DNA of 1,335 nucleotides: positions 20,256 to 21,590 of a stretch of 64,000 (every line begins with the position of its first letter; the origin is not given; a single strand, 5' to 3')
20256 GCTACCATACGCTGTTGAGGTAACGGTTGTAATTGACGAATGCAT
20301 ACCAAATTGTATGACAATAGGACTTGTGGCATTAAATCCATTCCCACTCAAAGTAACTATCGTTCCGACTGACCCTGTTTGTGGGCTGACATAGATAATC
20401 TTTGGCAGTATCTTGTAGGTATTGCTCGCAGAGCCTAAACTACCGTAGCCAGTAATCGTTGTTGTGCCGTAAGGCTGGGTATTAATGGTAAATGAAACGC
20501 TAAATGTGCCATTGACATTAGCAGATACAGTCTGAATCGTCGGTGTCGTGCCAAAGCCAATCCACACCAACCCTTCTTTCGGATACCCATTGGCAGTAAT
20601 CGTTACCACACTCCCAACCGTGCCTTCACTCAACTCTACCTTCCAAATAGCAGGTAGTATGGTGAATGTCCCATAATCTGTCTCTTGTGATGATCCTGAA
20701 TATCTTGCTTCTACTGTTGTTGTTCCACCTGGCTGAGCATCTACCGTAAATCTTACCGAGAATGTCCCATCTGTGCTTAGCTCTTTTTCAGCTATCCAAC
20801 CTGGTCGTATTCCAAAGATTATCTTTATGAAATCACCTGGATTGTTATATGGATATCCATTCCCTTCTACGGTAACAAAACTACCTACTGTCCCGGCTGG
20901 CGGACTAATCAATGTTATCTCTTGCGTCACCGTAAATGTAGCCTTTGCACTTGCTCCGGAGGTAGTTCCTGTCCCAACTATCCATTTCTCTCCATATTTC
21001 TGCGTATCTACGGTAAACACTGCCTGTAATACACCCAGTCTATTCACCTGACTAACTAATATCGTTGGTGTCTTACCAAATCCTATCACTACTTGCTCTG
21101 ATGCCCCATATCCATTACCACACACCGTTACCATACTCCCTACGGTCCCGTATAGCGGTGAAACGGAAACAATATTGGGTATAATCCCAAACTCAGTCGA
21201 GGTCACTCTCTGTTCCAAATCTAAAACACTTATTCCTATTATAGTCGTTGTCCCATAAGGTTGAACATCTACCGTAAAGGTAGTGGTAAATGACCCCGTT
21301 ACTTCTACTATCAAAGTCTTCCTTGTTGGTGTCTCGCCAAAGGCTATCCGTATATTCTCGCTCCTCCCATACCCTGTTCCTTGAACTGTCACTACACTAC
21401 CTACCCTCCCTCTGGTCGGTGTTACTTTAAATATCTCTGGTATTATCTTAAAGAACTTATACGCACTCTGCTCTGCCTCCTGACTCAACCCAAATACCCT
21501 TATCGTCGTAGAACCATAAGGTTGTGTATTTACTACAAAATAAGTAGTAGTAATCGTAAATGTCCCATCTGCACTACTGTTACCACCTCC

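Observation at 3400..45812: Superimposed higher-order periodicity: modules of about 22-29 domains recur every 5.4-7.3 kb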

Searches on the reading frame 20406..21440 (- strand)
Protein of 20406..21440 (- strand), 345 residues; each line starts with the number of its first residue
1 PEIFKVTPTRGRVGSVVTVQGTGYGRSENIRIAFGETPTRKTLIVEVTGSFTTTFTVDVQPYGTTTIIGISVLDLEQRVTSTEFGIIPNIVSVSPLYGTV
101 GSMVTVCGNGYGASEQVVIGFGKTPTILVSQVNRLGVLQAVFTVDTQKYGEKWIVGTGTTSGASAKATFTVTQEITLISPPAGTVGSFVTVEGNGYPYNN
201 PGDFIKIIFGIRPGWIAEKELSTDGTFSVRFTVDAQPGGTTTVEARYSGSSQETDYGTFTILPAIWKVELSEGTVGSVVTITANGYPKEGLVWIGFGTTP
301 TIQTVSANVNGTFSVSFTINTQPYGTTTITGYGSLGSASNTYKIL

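Call 15: search_protein_families(library=pfam, proteins=[window:20406-21440:-], max_evalue=1)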
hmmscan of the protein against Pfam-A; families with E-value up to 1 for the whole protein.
window:20406-21440:- (345 aa): 1 family
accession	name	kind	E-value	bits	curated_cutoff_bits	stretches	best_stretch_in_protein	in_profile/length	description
PF00816.26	Histone_HNS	-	0.13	12.5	25.6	0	287-301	7-21/38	H-NS histone C-terminal domain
